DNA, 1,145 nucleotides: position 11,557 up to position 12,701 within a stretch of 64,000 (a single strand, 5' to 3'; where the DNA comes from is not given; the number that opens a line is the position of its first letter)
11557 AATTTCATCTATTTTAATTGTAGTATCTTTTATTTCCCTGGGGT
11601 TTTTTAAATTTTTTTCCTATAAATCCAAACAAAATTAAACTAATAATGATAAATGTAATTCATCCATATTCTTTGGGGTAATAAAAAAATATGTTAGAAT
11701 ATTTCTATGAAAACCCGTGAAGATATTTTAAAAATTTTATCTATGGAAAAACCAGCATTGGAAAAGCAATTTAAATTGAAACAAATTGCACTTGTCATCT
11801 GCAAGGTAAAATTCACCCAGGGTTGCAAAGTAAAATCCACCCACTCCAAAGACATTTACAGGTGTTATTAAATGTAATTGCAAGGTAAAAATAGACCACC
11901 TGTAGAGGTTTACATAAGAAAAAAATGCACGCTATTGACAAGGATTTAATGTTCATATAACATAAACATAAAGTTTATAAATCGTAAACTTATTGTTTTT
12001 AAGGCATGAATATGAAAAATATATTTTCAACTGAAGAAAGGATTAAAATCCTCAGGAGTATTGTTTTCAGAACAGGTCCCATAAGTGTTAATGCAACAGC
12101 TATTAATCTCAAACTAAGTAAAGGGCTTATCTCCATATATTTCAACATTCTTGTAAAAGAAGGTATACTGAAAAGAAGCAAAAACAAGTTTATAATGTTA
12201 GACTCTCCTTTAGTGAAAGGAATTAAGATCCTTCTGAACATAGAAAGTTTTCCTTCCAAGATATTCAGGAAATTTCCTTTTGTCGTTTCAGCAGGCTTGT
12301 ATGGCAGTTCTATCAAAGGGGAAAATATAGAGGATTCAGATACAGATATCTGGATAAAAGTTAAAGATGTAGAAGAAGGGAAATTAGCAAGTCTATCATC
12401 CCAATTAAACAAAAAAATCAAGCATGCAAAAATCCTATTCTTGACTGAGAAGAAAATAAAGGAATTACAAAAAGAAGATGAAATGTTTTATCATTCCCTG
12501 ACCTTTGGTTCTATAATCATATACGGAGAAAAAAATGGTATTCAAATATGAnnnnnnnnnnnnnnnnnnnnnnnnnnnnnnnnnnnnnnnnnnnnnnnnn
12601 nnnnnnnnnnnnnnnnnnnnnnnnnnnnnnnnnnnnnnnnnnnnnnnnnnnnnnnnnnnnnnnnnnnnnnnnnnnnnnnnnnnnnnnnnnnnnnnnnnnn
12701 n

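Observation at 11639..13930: A 2.3 kb toxin/defense-like island inserted between modB and its cognate ABC ATPase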

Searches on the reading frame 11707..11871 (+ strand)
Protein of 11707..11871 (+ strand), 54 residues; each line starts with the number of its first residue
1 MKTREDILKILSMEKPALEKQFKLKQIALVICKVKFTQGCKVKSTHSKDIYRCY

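Call 3: search_protein_families(library=pfam, proteins=[window:11707-11871:+], max_evalue=0.1)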
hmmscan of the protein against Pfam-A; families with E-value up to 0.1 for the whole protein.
window:11707-11871:+ (54 aa): 0 families

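Call 5: search_protein_families(library=ncbifam, proteins=[window:11707-11871:+], max_evalue=0.1)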
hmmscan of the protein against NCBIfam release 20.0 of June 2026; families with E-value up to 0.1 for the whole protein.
window:11707-11871:+ (54 aa): 0 families

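Call 6: search_protein_families(library=padloc, proteins=[window:11707-11871:+], max_evalue=0.1)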
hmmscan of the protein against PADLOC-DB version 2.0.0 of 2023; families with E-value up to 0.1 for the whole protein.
window:11707-11871:+ (54 aa): 1 family
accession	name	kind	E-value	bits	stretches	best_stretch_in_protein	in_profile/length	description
PDLC04906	PDC-S09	-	0.0015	16.8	1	1-29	1-29/98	-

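Call 62: search_protein_representatives(protein=window:11707-11868:+)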
Query: 54 residues. Proteins with E-value up to 0.001 (for the whole library): 1; up to 1e-10: 1; up to 1e-30: 0. The best 1 are listed.
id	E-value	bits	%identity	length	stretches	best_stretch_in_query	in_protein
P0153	4.6e-28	110.4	100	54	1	1-54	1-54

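Call 66: find_homologous_proteins(query=window:11707-11868:+, max_evalue=10)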
Query window:11707-11868:+ (54 aa): 1 proteins with E <= 10 among 1 candidates.
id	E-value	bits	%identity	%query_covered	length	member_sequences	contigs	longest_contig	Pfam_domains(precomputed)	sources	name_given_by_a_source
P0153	1.4e-27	110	100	100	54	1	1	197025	-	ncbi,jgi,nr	ncbi:MAG: hypothetical protein M1135_01805 [Candidatus Omnitrophica bacterium]|jgi:hypothetical prot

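Call 67: search_solved_structures(query=window:11707-11868:+, max_evalue=10, show_alignments=3)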
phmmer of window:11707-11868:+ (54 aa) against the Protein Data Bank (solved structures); distinct sequences matched with E-value up to 10: 0.

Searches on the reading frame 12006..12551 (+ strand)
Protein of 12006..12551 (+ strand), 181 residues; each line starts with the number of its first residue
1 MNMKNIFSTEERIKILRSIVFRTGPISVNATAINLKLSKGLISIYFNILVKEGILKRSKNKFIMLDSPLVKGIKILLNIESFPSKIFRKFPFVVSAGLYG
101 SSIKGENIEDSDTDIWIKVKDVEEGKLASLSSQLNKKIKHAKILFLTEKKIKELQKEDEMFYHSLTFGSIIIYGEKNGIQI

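Call 3: search_protein_families(library=pfam, proteins=[window:12006-12551:+], max_evalue=0.1)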
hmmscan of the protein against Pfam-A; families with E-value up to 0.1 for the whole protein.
window:12006-12551:+ (181 aa): 5 families
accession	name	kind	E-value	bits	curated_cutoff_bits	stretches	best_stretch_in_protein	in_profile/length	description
PF18765.7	Polbeta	-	8.3e-08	32.7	26.9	1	85-175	5-90/93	Polymerase beta, Nucleotidyltransferase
PF01909.29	NTP_transf_2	-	8.1e-06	26.6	21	1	88-162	10-89/93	Nucleotidyltransferase domain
PF08849.17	BrxA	-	0.0011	19.2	23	1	105-153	112-160/184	BrxA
PF01022.26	HTH_5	-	0.015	15.6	22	1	11-56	3-46/47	Bacterial regulatory protein, arsR family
PF22600.2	MTPAP-like_central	-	0.037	14.6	27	1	84-137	34-73/139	Poly(A) RNA polymerase, mitochondrial-like, central palm domain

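Call 5: search_protein_families(library=ncbifam, proteins=[window:12006-12551:+], max_evalue=0.1)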
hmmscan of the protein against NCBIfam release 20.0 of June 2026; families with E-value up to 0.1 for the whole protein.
window:12006-12551:+ (181 aa): 5 families
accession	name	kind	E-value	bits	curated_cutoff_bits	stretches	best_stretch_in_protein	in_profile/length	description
NF047752.1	MntA_antitoxin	equivalog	0.00015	21.6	60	1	91-140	5-55/106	type VII toxin-antitoxin system MntA family adenylyltransferase antitoxin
TIGR03140.1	AhpF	equivalog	0.02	13.5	502.9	1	97-169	239-308/515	alkyl hydroperoxide reductase subunit F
NF040939.2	trans_reg_lrs14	equivalog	0.023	14.7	90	1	10-61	21-72/103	Lrs14 family HTH-type transcriptional regulator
NF033788.1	HTH_metalloreg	subfamily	0.075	12.9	55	0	5-59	6-59/77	metalloregulator ArsR/SmtB family transcription factor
NF053606.1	Sta1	subfamily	0.089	12.9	80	1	10-61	20-70/100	Sta1 family transcriptional regulator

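Call 6: search_protein_families(library=padloc, proteins=[window:12006-12551:+], max_evalue=0.1)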
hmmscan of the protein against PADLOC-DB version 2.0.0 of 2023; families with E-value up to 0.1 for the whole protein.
window:12006-12551:+ (181 aa): 7 families
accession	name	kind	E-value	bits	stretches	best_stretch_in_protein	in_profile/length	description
PDLC04906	PDC-S09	-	4.1e-06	25.1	1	84-153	16-85/98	-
PDLC04907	PDC-S09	-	0.00036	18.6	1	79-124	14-58/114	-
PDLC04904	PDC-S09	-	0.00064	17.9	1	95-154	27-86/104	-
PDLC04903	PDC-S09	-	0.0028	15.9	1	97-162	30-98/108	-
PDLC01438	Csa3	-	0.0028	15.7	1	7-85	145-222/305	"CAS-I,CAS-II,CAS-III,CAS-IV,CAS-V,CAS-VI; associated_signaling"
PDLC04368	PDC-M05A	-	0.0042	15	1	95-176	109-192/201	-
PDLC04902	PDC-S09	-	0.0061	14.9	1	97-139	25-69/97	-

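Call 21: find_homologous_proteins(query=window:12006-12548:+, max_evalue=0.001)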
Query window:12006-12548:+ (181 aa): 281 proteins with E <= 0.001 among 365 candidates; the best 120 are listed.
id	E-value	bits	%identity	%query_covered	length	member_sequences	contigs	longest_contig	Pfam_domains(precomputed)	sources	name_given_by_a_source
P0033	2.7e-105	367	100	99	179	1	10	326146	PF18765.8,PF01909.30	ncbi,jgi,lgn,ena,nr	ncbi:MAG: nucleotidyltransferase domain-containing protein [Candidatus Omnitrophica bacterium]|jgi:p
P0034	1.1e-77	278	75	99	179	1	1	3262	PF18765.8,PF01909.30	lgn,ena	-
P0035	7.9e-75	268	74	99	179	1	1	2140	PF18765.8,PF01909.30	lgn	-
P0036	2.1e-67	244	65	99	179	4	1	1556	PF18765.8,PF01909.30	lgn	-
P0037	1.8e-66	241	66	99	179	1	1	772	PF18765.8,PF01909.30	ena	-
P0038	2.0e-66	241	60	100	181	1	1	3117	PF18765.8,PF01022.27,PF01909.30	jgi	-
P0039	5.4e-66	240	65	99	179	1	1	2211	PF18765.8,PF01909.30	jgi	jgi:predicted nucleotidyltransferase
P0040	7.4e-66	239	65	99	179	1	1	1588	PF18765.8,PF01909.30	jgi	jgi:predicted nucleotidyltransferase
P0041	9.7e-66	239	61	99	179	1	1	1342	PF18765.8,PF01909.30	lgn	-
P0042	1.1e-65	239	65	98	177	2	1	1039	PF18765.8,PF01909.30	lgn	-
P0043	1.6e-65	238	64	99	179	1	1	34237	PF18765.8,PF01022.27,PF01909.30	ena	-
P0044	2.6e-65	237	61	99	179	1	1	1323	PF18765.8,PF01909.30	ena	-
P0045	3.0e-65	237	65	99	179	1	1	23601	PF18765.8,PF01909.30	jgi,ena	-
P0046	3.8e-65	237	60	99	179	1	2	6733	PF18765.8,PF01909.30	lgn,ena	-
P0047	3.8e-65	237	62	99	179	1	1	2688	PF18765.8,PF01909.30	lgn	-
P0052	2.4e-64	234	63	99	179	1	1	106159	PF18765.8,PF01909.30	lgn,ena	-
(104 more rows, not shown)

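Call 22: find_encoding_contigs(protein=P0034, flank=4000, max_places=3)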
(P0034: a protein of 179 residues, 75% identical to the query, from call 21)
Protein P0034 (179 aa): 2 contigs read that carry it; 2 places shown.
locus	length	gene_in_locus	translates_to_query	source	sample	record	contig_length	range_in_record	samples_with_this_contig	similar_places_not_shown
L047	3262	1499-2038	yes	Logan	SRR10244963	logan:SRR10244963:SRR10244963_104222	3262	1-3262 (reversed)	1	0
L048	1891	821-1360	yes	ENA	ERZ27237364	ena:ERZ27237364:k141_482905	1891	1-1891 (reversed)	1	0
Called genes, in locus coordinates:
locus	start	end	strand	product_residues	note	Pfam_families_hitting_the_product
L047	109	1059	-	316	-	PF01972:SDH_protease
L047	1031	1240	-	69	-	-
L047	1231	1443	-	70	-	-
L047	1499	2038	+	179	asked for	PF01909:NTP_transf_2, PF18765:Polbeta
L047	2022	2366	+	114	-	PF05168:HEPN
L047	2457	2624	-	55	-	-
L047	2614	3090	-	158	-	PF01850:PIN (faint)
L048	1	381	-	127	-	?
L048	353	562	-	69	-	-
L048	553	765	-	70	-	-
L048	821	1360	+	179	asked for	PF01909:NTP_transf_2, PF18765:Polbeta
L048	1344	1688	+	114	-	PF05168:HEPN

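Call 23: find_encoding_contigs(protein=P0043, flank=5000, max_places=2)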
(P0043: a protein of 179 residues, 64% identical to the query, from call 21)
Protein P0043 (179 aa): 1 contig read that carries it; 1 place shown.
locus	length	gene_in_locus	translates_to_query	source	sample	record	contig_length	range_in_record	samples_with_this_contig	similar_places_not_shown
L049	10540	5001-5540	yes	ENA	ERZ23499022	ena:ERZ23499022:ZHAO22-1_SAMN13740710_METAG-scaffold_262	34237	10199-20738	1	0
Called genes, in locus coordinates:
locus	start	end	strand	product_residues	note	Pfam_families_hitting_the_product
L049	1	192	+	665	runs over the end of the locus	PF00989:PAS, PF08448:PAS_4, PF13188:PAS_8 (faint), PF08447:PAS_3, PF13426:PAS_9, PF08447:PAS_3, PF00512:HisKA, PF02518:HATPase_c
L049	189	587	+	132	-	PF00072:Response_reg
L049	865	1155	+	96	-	PF07561:DUF1540 (weak)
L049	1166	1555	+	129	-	PF00072:Response_reg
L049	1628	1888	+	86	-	PF01880:Desulfoferrodox (weak)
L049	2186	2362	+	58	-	-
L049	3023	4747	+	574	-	PF00343:Phosphorylase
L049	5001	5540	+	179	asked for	PF01022:HTH_5 (faint), PF01909:NTP_transf_2, PF18765:Polbeta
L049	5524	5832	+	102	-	PF05168:HEPN (weak)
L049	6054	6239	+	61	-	-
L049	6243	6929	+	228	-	PF20582:UPF0758_N, PF04002:RadC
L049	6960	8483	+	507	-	PF12161:HsdM_N, PF02384:N6_Mtase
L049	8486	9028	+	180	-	-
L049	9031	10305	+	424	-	PF01420:Methylase_S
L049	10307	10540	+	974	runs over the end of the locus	PF04313:HSDR_N, PF04851:ResIII, PF18766:SWI2_SNF2, PF22679:T1R_D3-like, PF11867:T1RH-like_C (weak)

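Call 24: find_encoding_contigs(protein=P0052, flank=5000, max_places=2)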
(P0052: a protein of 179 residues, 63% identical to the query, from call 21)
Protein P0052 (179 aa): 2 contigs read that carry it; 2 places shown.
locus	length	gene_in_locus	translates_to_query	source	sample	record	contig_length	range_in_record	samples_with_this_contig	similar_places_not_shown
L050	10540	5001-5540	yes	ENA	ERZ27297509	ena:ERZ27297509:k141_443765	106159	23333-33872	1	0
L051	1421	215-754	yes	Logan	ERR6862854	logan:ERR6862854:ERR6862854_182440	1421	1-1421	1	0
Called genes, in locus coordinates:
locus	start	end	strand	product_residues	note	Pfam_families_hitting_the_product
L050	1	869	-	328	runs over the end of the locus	PF04055:Radical_SAM, PF16199:Radical_SAM_C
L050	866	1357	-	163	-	-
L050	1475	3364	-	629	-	PF00890:FAD_binding_2 (faint), PF01134:GIDA, PF07992:Pyr_redox_2 (weak), PF12831:FAD_oxidored (weak), PF21680:GIDA_C_1st, PF13932:SAM_GIDA_C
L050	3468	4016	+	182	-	PF01909:NTP_transf_2, PF18765:Polbeta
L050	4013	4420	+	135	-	-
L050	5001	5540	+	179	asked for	PF01909:NTP_transf_2, PF18765:Polbeta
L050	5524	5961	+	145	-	PF05168:HEPN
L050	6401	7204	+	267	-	PF12844:HTH_19, PF13560:HTH_31, PF01381:HTH_3, PF13443:HTH_26 (faint), PF13274:SocA_Panacea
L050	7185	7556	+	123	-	-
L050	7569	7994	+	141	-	-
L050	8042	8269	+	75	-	-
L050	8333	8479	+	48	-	-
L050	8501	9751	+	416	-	PF13742:tRNA_anti_2, PF02601:Exonuc_VII_L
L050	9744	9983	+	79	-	PF02609:Exonuc_VII_S (weak)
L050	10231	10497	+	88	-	-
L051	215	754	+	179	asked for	PF01909:NTP_transf_2, PF18765:Polbeta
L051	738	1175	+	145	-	PF05168:HEPN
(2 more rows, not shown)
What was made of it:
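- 12535..12585 (+): First 17 codons of the cognate HEPN (PF05168) toxin gene; segment 1 of the 122-aa mosaic ORF. Same 17-nt overlap with the NTase as in L047, L049 and L050 (calls 22-24).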

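Call 68: search_solved_structures(query=window:12006-12548:+, max_evalue=0.01, show_alignments=1)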
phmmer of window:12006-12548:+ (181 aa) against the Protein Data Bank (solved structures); distinct sequences matched with E-value up to 0.01: 0.

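Call 69: search_protein_families(library=pfam, proteins=[L047:2022-2363:+, L050:5524-5958:+], max_evalue=10)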
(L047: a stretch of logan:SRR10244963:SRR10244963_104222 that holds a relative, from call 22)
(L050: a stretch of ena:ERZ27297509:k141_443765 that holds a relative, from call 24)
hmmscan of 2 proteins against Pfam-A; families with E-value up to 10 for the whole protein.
L047:2022-2363:+ (114 aa): 1 family
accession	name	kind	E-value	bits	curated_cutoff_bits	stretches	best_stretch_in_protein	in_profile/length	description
PF05168.19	HEPN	-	3.1e-13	50.4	22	1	26-97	3-70/117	HEPN domain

L050:5524-5958:+ (145 aa): 1 family
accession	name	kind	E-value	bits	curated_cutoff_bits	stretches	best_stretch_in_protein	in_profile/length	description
PF05168.19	HEPN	-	3.7e-15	56.6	22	1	26-139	3-115/117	HEPN domain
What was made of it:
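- Homologous 179-aa NTases are followed by a PF05168 HEPN gene with the identical 17-nt overlap (L047 1499-2038 / 2022-2366; L049 and L050 5001-5540 / 5524-...; calls 22-24, 69).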

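Call 70: find_encoding_contigs(protein=P0043, flank=10000, max_places=1)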
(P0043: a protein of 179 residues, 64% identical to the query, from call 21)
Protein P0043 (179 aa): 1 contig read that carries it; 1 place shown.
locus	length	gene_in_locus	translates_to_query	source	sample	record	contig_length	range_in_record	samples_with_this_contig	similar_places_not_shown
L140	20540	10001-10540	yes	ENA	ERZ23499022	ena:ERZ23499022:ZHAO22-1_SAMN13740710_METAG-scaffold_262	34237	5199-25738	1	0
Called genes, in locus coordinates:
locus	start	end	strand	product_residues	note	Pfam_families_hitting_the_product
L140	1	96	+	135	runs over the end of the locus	PF13298:LigD_N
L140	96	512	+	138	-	PF14760:Rnk_N, PF01272:GreA_GreB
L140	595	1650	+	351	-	PF00224:PK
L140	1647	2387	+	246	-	PF03306:AAL_decarboxy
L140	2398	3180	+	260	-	PF00072:Response_reg, PF00165:HTH_AraC, PF12833:HTH_18, PF00165:HTH_AraC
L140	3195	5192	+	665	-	PF00989:PAS, PF08448:PAS_4, PF13188:PAS_8 (faint), PF08447:PAS_3, PF13426:PAS_9, PF08447:PAS_3, PF00512:HisKA, PF02518:HATPase_c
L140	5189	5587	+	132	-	PF00072:Response_reg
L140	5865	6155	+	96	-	PF07561:DUF1540 (weak)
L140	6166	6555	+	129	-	PF00072:Response_reg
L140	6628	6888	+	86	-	PF01880:Desulfoferrodox (weak)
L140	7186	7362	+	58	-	-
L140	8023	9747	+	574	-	PF00343:Phosphorylase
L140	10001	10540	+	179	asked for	PF01022:HTH_5 (faint), PF01909:NTP_transf_2, PF18765:Polbeta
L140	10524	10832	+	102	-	PF05168:HEPN (weak)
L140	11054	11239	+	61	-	-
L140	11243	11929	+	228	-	PF20582:UPF0758_N, PF04002:RadC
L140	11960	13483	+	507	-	PF12161:HsdM_N, PF02384:N6_Mtase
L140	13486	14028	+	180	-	-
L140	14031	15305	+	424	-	PF01420:Methylase_S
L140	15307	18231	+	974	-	PF04313:HSDR_N, PF04851:ResIII, PF18766:SWI2_SNF2, PF22679:T1R_D3-like, PF11867:T1RH-like_C (weak)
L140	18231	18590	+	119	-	PF01863:YgjP-like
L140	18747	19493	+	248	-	PF18755:RAMA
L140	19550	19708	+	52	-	PF00919:UPF0004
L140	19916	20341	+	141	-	-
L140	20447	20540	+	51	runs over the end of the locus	-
